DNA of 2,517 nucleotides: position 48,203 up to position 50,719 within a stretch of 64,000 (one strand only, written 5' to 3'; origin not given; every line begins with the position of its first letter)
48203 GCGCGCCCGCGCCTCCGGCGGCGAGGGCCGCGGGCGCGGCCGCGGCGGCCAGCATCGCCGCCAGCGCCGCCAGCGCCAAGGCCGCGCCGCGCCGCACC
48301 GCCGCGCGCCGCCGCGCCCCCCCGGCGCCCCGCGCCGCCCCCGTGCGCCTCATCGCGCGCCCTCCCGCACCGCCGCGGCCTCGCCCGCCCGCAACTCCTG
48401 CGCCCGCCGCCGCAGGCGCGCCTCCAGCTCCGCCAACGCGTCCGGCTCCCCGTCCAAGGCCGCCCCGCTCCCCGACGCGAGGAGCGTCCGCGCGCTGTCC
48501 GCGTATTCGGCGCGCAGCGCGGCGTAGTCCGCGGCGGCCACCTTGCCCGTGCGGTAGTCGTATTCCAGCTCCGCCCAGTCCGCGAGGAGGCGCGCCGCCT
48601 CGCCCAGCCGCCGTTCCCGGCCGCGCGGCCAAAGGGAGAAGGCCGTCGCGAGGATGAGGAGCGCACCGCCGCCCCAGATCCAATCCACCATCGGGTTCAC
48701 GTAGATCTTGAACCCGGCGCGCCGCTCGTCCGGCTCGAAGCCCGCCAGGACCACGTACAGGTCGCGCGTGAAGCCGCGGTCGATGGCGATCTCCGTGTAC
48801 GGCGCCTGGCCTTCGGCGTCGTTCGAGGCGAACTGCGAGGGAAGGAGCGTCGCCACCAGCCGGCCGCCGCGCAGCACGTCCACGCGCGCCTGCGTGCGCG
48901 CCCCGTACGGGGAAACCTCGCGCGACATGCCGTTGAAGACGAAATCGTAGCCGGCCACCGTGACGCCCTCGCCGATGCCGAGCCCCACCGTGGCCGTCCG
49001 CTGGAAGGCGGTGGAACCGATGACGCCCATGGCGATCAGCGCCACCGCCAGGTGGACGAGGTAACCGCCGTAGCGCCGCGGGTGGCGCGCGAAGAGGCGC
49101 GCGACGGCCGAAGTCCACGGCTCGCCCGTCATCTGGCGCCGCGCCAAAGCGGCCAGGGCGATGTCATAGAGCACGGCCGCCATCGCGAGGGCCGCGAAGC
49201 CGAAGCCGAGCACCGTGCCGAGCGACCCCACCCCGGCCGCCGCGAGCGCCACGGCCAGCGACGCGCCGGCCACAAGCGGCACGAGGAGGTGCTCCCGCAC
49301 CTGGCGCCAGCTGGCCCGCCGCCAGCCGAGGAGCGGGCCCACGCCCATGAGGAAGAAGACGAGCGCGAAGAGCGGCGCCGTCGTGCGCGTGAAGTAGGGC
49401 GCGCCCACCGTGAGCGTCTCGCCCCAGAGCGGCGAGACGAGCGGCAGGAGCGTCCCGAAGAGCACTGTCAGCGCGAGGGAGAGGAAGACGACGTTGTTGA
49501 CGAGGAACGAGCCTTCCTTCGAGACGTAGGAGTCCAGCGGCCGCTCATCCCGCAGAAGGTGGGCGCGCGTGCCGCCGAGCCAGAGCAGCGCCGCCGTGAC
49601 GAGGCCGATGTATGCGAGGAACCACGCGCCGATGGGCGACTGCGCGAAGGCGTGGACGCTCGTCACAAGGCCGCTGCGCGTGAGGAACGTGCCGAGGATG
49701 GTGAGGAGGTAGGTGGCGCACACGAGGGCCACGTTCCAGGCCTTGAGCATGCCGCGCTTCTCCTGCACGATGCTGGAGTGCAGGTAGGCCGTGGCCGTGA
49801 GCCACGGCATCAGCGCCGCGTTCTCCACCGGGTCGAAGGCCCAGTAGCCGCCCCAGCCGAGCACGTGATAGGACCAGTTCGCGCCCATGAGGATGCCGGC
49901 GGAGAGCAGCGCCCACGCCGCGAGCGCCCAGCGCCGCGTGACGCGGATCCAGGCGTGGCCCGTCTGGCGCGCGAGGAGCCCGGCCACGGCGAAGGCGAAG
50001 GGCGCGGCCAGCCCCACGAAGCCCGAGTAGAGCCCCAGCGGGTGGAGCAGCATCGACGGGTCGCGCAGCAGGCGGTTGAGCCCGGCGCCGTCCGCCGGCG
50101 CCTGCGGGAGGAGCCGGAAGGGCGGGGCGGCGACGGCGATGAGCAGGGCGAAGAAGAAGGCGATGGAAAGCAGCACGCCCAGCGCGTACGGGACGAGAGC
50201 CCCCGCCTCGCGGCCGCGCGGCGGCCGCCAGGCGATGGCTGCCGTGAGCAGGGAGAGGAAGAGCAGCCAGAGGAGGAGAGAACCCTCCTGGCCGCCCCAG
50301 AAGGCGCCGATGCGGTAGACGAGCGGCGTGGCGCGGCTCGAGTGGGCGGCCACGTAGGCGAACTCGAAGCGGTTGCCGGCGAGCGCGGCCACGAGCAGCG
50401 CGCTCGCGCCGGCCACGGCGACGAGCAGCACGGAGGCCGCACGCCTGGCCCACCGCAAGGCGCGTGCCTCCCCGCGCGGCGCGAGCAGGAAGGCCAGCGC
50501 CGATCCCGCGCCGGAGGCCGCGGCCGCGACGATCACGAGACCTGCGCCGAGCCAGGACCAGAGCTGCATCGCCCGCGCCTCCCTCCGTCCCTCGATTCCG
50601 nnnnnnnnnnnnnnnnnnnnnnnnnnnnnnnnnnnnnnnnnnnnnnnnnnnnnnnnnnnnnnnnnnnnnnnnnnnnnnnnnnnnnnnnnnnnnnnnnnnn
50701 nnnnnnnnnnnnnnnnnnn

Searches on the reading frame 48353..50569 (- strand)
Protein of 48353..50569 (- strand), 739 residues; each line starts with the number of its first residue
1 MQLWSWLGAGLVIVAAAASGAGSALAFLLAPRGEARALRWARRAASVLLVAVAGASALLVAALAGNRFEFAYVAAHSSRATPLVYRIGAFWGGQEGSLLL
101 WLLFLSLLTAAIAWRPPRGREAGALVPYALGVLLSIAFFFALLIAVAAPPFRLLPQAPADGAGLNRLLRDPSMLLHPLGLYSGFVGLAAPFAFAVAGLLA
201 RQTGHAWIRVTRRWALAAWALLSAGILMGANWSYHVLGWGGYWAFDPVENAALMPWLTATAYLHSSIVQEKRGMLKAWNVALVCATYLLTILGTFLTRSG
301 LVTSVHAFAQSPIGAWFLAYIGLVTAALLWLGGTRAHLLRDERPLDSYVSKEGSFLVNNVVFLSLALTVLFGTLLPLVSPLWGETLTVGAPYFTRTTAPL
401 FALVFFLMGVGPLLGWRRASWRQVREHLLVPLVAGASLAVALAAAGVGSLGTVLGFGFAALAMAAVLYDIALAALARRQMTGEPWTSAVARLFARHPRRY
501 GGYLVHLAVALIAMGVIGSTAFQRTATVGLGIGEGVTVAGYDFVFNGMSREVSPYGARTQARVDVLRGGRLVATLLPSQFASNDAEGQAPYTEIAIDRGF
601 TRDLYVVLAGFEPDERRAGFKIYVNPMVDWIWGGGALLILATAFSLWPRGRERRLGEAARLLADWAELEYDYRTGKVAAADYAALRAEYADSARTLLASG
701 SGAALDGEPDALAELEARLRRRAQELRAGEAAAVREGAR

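Call 40: search_protein_families(library=pfam, proteins=[window:48353-50569:-], max_evalue=0.001)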
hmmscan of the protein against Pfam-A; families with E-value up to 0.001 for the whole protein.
window:48353-50569:- (739 aa): 3 families
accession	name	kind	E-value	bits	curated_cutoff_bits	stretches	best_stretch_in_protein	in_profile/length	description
PF16327.10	CcmF_C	-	1.2e-58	199.3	28.7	1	318-647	1-321/323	Cytochrome c-type biogenesis protein CcmF C-terminal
PF01578.25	Cytochrom_C_asm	-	1.1e-30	107.3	29.9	1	91-299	1-206/212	Cytochrome C assembly protein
PF05140.19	ResB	-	0.00096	18.5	24.6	0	599-649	402-451/486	ResB-like family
